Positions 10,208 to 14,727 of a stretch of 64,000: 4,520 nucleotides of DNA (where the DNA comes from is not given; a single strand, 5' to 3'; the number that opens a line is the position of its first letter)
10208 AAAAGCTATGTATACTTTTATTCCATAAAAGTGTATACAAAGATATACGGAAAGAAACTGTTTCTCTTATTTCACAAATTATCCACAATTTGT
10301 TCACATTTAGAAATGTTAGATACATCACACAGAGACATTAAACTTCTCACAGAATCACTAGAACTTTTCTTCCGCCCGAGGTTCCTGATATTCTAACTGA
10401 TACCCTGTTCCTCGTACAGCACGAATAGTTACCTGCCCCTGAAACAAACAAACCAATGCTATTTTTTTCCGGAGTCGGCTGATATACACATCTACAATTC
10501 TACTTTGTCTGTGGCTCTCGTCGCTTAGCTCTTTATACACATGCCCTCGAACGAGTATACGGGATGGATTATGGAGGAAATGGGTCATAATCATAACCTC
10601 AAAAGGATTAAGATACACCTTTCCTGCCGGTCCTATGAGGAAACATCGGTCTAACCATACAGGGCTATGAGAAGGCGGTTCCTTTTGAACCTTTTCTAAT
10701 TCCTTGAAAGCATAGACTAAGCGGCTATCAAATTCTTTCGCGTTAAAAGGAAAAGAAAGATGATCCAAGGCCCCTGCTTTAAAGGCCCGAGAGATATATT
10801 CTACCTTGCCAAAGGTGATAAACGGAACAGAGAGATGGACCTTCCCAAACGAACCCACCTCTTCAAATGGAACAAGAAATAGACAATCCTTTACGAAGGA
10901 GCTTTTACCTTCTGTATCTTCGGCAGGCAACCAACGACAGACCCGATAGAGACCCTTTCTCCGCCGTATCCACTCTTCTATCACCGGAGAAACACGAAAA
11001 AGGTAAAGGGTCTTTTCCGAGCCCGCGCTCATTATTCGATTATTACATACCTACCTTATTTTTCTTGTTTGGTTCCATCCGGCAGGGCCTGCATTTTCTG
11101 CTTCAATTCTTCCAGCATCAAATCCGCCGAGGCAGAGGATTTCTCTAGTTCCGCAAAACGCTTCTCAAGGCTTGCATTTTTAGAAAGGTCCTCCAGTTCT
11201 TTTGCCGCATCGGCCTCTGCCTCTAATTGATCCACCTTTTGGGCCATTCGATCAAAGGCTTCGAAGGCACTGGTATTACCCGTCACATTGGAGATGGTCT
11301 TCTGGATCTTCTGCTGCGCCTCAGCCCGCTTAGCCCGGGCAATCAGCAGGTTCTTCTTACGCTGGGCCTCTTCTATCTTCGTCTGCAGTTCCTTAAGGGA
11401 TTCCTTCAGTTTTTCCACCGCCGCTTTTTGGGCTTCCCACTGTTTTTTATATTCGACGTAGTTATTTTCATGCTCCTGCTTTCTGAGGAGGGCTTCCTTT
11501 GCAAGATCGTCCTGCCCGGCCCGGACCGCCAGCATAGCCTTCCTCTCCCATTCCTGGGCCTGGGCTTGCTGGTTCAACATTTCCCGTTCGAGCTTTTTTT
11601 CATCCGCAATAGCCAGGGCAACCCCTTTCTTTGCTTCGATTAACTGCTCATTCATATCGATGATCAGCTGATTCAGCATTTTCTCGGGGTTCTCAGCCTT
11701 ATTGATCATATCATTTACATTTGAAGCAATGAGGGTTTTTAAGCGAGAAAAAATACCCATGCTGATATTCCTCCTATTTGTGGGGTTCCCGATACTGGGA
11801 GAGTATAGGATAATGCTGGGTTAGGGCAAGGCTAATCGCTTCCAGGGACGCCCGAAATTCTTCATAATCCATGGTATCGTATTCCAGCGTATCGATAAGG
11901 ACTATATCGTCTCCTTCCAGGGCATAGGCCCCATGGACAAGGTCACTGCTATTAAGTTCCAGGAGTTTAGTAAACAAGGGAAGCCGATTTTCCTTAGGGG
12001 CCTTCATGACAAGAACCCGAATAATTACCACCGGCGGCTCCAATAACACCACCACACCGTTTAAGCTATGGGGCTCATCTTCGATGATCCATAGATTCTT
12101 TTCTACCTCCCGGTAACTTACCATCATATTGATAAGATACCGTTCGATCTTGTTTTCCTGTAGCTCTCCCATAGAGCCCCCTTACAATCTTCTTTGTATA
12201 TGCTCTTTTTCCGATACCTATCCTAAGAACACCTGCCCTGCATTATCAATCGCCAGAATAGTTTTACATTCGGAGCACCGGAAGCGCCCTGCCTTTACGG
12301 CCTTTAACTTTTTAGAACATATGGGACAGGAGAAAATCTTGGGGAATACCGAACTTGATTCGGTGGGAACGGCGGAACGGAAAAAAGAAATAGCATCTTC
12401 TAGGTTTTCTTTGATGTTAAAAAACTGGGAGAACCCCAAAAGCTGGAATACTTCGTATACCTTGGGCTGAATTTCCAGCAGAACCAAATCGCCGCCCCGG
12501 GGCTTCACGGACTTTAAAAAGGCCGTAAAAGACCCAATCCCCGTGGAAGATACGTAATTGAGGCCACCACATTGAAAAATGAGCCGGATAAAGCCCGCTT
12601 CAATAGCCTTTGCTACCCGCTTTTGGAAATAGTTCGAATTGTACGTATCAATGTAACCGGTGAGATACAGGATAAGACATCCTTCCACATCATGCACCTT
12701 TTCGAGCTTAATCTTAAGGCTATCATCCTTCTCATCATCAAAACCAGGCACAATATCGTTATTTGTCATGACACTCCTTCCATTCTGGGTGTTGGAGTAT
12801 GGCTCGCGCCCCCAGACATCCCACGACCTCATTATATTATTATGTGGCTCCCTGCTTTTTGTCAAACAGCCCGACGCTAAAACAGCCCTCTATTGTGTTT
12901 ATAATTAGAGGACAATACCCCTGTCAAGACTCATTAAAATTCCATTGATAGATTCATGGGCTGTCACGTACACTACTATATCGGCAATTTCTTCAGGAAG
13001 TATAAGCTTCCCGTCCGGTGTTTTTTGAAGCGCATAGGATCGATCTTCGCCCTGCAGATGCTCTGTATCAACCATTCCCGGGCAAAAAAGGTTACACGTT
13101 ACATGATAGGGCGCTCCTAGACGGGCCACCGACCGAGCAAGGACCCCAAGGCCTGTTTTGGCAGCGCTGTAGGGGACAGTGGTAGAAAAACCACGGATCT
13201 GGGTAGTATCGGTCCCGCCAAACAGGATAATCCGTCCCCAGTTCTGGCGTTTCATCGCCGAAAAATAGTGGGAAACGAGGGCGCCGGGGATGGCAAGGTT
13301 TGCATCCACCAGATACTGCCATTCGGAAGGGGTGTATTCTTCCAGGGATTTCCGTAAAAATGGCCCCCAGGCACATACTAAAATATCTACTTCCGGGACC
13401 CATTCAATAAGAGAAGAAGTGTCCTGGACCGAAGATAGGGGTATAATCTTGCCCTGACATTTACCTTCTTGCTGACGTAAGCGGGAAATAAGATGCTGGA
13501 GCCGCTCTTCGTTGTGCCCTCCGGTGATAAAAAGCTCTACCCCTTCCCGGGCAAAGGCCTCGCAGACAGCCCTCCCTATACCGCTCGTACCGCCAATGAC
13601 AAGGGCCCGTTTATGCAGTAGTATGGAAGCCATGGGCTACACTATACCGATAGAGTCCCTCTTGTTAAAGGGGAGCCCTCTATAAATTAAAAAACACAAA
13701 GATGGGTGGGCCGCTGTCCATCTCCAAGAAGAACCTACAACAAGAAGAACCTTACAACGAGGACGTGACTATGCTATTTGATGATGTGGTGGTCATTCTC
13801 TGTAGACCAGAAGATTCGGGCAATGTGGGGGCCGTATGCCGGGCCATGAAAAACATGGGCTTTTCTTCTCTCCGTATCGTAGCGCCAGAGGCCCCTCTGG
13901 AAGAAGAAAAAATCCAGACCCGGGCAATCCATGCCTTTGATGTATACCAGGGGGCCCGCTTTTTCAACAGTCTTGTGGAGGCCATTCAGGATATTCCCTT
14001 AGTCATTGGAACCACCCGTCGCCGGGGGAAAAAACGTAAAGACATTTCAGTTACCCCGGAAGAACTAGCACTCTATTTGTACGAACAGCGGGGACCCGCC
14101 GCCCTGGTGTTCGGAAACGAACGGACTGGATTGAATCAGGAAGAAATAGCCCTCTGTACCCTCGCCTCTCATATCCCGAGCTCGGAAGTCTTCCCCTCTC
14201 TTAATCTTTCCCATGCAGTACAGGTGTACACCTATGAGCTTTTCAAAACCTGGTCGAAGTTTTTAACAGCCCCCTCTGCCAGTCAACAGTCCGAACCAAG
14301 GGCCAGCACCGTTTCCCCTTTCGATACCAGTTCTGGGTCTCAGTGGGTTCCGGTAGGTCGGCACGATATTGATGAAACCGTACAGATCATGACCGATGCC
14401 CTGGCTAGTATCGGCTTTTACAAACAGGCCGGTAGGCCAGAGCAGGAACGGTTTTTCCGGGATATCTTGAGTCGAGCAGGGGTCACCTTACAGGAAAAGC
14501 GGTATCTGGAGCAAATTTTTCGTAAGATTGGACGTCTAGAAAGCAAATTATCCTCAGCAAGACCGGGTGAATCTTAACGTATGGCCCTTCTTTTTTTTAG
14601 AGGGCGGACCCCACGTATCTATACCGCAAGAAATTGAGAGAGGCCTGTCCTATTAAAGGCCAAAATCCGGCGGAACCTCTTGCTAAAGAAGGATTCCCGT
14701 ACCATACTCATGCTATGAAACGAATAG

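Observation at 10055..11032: Aspartate-less OmpR-family regulator next to two 30-bp operator-like direct repeats whose cores are perfect DnaA-box 9-mers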

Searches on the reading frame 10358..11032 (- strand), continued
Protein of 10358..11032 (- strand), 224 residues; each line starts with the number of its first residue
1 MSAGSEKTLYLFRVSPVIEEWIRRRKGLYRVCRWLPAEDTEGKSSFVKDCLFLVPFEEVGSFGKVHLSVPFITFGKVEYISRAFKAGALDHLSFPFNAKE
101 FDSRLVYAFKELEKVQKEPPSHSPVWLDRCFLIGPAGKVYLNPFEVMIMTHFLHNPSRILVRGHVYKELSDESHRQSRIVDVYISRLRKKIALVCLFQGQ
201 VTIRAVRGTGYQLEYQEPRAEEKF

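Call 47: find_homologous_proteins(query=A3, max_evalue=1e-10)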
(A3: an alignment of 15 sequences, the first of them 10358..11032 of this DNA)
Query A3 (15 sequences) (224 aa, profile of the alignment): 44 proteins with E <= 1e-10 among 3112 candidates.
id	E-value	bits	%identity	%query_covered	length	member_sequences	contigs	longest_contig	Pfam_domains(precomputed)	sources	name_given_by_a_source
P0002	1.3e-73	265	71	100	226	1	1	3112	PF00486.35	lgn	-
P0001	5.1e-73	263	91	100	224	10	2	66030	PF00486.35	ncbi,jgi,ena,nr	ncbi:MAG TPA: winged helix-turn-helix domain-containing protein [Termitinemataceae bacterium]|nr:win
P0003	7.5e-69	249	63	100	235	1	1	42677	PF00486.35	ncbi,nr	ncbi:MAG: winged helix-turn-helix domain-containing protein [Treponemataceae bacterium]|nr:winged he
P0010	4.7e-67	244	28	74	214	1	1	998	PF00486.35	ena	-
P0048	1.6e-61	225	28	95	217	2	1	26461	PF00486.35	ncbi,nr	ncbi:MAG: response regulator transcription factor [Spirochaetales bacterium]|nr:response regulator t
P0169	6.6e-56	207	31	64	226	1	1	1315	PF00486.35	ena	-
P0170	4.4e-20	90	24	65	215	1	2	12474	PF00486.35,PF00072.31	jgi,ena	-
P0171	4.1e-19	87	23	65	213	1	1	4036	PF00486.35,PF00072.31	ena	-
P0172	5.0e-19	87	27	64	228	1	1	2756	PF00486.35,PF00072.31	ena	-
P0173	3.5e-18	84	29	61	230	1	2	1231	PF00486.35,PF00072.31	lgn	-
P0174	1.4e-16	79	32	37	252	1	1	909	PF00486.35,PF00072.31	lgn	-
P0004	3.9e-16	77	31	67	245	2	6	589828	PF00486.35,PF00072.31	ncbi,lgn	ncbi:MAG: response regulator transcription factor [Sedimenticolaceae bacterium]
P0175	7.1e-16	76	26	66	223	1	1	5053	PF00486.35,PF00072.31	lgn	-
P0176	7.1e-16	76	30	66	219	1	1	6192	PF00486.35,PF00072.31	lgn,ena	-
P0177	9.0e-16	76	26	58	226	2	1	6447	PF00486.35,PF00072.31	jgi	-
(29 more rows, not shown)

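Call 48: find_encoding_contigs(protein=P0048, flank=6000, max_places=3)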
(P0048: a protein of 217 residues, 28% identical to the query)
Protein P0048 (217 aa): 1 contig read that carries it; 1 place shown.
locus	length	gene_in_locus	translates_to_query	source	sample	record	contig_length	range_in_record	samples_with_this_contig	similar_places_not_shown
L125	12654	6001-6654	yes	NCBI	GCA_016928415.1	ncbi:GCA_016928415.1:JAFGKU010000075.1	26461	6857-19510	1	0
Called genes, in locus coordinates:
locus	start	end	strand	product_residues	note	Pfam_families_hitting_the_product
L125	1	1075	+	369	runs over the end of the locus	PF11832:DUF3352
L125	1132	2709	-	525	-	PF04286:DUF445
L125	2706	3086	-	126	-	PF06347:SH3_4 (faint), PF08239:SH3_3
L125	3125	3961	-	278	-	-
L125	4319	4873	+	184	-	PF01740:STAS, PF13466:STAS_2 (weak)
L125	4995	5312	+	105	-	PF22550:CesT_Tir_1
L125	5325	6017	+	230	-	PF04012:PspA_IM30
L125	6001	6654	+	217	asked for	PF00486:Trans_reg_C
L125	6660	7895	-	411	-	-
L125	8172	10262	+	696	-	PF00532:Peripla_BP_1, PF13377:Peripla_BP_3, PF00989:PAS, PF00196:GerE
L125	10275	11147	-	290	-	PF10994:DUF2817 (weak), PF00246:Peptidase_M14 (weak), PF24827:AstE_AspA_cat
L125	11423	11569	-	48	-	PF05717:TnpB_IS66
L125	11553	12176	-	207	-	PF24517:CBM96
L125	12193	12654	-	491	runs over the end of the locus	PF00656:Peptidase_C14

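Call 49: find_encoding_contigs(protein=P0006, flank=6000, max_places=3)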
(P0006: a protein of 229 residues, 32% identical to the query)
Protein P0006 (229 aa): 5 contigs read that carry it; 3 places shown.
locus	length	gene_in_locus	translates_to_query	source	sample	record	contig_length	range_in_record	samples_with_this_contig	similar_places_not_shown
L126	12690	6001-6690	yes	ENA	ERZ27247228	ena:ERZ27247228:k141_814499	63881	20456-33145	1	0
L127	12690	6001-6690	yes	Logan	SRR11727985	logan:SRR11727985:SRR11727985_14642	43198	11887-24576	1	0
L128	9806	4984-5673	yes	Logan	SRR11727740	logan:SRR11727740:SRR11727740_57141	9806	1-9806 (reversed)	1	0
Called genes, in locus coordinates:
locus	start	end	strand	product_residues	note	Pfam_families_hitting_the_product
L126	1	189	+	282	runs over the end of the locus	PF04452:Methyltrans_RNA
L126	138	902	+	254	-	PF03808:Glyco_tran_WecG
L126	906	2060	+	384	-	PF00072:Response_reg, PF00158:Sigma54_activat, PF01078:Mg_chelatase (faint), PF14532:Sigma54_activ_2, PF07724:AAA_2 (weak), PF07728:AAA_5, PF25601:AAA_lid_14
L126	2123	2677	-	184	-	-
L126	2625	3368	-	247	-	PF00588:SpoU_methylase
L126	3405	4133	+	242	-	PF00106:adh_short, PF13561:adh_short_C2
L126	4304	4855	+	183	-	PF01740:STAS, PF13466:STAS_2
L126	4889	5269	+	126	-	PF22550:CesT_Tir_1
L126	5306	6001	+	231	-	PF04012:PspA_IM30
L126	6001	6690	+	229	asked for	PF00486:Trans_reg_C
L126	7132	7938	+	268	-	-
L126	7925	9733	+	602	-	PF03739:LptF_LptG (weak)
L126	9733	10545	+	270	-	PF27507:DjlA_TM (weak), PF00226:DnaJ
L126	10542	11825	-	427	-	PF00275:EPSP_synthase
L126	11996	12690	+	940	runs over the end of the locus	-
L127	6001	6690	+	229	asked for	PF00486:Trans_reg_C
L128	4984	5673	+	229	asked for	PF00486:Trans_reg_C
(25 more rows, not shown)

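Call 50: find_encoding_contigs(protein=P0164, flank=6000, max_places=3)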
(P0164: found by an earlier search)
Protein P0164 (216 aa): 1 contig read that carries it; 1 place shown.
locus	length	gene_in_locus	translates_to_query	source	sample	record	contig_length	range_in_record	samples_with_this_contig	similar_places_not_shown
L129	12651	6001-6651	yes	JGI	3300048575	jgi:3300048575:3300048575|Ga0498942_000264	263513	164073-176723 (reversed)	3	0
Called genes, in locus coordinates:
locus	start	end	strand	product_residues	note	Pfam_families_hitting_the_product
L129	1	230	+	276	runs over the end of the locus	PF20260:PUA_4, PF04452:Methyltrans_RNA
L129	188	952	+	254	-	PF03808:Glyco_tran_WecG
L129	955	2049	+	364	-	PF00072:Response_reg, PF00158:Sigma54_activat, PF14532:Sigma54_activ_2, PF07728:AAA_5 (weak), PF25601:AAA_lid_14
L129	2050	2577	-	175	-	-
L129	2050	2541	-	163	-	-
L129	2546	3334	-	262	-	PF00588:SpoU_methylase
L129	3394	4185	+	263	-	PF00106:adh_short, PF13561:adh_short_C2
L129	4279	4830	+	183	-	PF01740:STAS, PF13466:STAS_2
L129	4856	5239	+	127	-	PF10722:YbjN (weak), PF22550:CesT_Tir_1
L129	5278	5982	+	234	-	PF04012:PspA_IM30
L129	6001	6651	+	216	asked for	PF00486:Trans_reg_C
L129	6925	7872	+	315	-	-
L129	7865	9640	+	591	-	-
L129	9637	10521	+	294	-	PF00226:DnaJ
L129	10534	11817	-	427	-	PF00275:EPSP_synthase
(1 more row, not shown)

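Call 74: fold_search(model_id=the predicted structure, library=pdb)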
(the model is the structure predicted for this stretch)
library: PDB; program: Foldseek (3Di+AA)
matches with E <= 10: 873; with E <= 0.001: 54
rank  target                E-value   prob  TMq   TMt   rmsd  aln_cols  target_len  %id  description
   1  4b09_A                4.4e-07  1.00  0.34  0.35  16.2       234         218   20  Structure of unphosphorylated BaeR dimer (released 2013-07-10)
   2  9dvt_S                6.4e-07  1.00  0.35  0.34  19.1       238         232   20  Cryo-EM structure of RpaA bound to PkaiBC DNA and the CTD of the alpha subunit of RNAP from the cyanobacterium Synecho (released 2025-10-15)
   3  4kfc_B                6.4e-07  1.00  0.30  0.30  16.3       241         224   17  Crystal structure of a hyperactive mutant of response regulator KdpE complexed to its promoter DNA (released 2014-02-19)
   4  9dvt_R                1.2e-06  1.00  0.35  0.33  13.1       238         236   21  Cryo-EM structure of RpaA bound to PkaiBC DNA and the CTD of the alpha subunit of RNAP from the cyanobacterium Synecho (released 2025-10-15)
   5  4kny_A                1.2e-06  1.00  0.32  0.32  13.7       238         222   17  Crystal structure of the response regulator KdpE complexed to DNA in an active-like conformation (released 2014-02-19)
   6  4kny_B                1.2e-06  1.00  0.31  0.31  16.5       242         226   17  Crystal structure of the response regulator KdpE complexed to DNA in an active-like conformation (released 2014-02-19)
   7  8uvk_A                2.0e-06  1.00  0.31  0.31  13.9       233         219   17  CosR DNA bound form II (released 2024-01-31)
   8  4kfc_A                2.1e-06  1.00  0.32  0.32  13.7       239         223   18  Crystal structure of a hyperactive mutant of response regulator KdpE complexed to its promoter DNA (released 2014-02-19)
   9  5vfa_A                2.8e-06  1.00  0.37  0.38  12.1       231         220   15  RitR Mutant - C128D (released 2018-04-11)
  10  5u8m_A                2.9e-06  1.00  0.35  0.35  18.8       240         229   14  A novel family of redox sensors in the streptococci evolved from two-component response regulators (released 2017-12-20)
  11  5vfa_B                3.1e-06  1.00  0.38  0.38  11.6       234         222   15  RitR Mutant - C128D (released 2018-04-11)
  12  3r0j_B                3.1e-06  1.00  0.33  0.33  16.6       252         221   16  Structure of PhoP from Mycobacterium tuberculosis (released 2011-07-13)
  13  4b09_B                5.2e-06  1.00  0.35  0.36  13.0       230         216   18  Structure of unphosphorylated BaeR dimer (released 2013-07-10)
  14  1kgs                  7.1e-06  1.00  0.32  0.32  12.1       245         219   16  Crystal Structure at 1.50 A of an OmpR/PhoB Homolog from Thermotoga maritima (released 2001-12-05)
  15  3r0j_A                1.0e-05  1.00  0.28  0.28  17.0       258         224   15  Structure of PhoP from Mycobacterium tuberculosis (released 2011-07-13)
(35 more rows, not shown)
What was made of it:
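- Closest known: Aspartate-less / atypical OmpR-family regulators. Same: The fold search returns RitR, CosR and HP1043 among full-length matches (call 74).
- Checked: Foldseek aligns it full-length to BaeR, KdpE, RpaA, RitR, CosR and HP1043 (call 74).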

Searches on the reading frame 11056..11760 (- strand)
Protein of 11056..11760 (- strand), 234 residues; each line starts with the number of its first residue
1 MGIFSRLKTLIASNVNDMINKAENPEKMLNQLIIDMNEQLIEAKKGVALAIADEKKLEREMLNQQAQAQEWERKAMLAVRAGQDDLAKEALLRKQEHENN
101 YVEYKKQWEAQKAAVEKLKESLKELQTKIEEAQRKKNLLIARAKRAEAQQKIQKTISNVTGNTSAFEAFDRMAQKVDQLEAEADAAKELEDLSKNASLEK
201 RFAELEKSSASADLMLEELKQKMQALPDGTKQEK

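Call 6: search_protein_families(library=pfam, proteins=[window:11056-11760:-], max_evalue=0.1)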
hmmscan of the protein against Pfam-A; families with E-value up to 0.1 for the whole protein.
window:11056-11760:- (234 aa): 4 families
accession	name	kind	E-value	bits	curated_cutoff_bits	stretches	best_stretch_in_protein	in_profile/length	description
PF04012.17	PspA_IM30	-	1.4e-52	178.9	33.9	1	2-222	1-218/220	PspA/IM30 family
PF24372.1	DUF7528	-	0.015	15.8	27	1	121-186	5-72/111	Family of unknown function (DUF7528)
PF25031.1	SBSPON_C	-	0.032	14.6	27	1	87-175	20-108/125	SBSPON-like, C-terminal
PF09332.17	Mcm10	-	0.079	13.2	26.8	0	68-97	21-49/56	Mcm10, C-terminal zinc binding motif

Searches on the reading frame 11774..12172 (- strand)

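Call 6: search_protein_families(library=pfam, proteins=[window:11774-12172:-], max_evalue=0.1)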
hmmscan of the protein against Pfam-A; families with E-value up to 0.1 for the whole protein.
window:11774-12172:- (132 aa): 2 families
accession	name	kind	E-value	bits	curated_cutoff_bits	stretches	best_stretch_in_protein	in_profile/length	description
PF22550.1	CesT_Tir_1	-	1.5e-25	90.1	27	1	7-127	6-128/131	CesT_Tir_1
PF10722.14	YbjN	-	0.00014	22.6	22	1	48-122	47-122/126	Putative bacterial sensory transduction regulator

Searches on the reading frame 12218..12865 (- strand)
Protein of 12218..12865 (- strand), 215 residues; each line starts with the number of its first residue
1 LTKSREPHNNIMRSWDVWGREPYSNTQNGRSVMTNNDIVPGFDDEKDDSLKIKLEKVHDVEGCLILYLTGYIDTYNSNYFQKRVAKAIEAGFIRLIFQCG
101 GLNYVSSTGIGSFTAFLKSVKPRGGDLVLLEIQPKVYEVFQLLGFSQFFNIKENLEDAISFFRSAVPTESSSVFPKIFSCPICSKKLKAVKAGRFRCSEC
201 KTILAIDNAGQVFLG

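Call 6: search_protein_families(library=pfam, proteins=[window:12218-12865:-], max_evalue=0.1)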
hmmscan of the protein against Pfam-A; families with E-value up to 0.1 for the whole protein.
window:12218-12865:- (215 aa): 6 families
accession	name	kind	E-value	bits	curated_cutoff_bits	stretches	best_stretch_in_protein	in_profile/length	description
PF01740.26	STAS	-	1.2e-22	80.1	22.6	1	60-158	7-106/106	STAS domain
PF13466.11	STAS_2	-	6.9e-06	26.6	29.2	1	67-145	2-79/80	STAS domain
PF22747.2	Zn_ribbon_DUF2089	-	0.0061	17.1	27.6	1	180-203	1-21/32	DUF2089 zinc ribbon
PF12760.12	Zn_ribbon_IS1595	-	0.0085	16.5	25.4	1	173-202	14-45/46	Transposase zinc-ribbon domain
PF18912.6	DZR_2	-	0.067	13.5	27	1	173-204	5-31/56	Double zinc ribbon domain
PF24441.1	DUF7560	-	0.086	13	27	0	194-208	5-19/44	Family of unknown function (DUF7560)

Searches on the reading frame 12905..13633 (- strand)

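Call 6: search_protein_families(library=pfam, proteins=[window:12905-13633:-], max_evalue=0.1)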
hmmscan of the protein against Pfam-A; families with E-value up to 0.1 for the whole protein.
window:12905-13633:- (242 aa): 6 families
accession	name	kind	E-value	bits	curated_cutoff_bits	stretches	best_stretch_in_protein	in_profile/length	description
PF00106.31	adh_short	-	8.1e-28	97.7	26.6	1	8-196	1-190/195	short chain dehydrogenase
PF13561.12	adh_short_C2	-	3.4e-22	79.6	27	1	17-239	6-234/236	Enoyl-(Acyl carrier protein) reductase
PF08659.16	KR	-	5.1e-05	23.7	22.6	1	11-175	4-169/180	KR domain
PF23441.1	SDR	-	0.00066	19.6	27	1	7-62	7-62/258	SDR-like rossmann domain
PF02719.21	Polysacc_synt_2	-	0.0065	16.1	20.2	1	11-84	2-80/293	Polysaccharide biosynthesis protein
PF01370.27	Epimerase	-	0.028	14.3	20.9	0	10-37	1-28/240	NAD dependent epimerase/dehydratase family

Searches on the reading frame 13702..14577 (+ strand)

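Call 6: search_protein_families(library=pfam, proteins=[window:13702-14577:+], max_evalue=0.1)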
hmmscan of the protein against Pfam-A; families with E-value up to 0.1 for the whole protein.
window:13702-14577:+ (291 aa): 1 family
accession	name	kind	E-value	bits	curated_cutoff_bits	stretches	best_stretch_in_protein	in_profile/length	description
PF00588.24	SpoU_methylase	-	2.1e-27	96.4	29.7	1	29-178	2-142/142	SpoU rRNA Methylase family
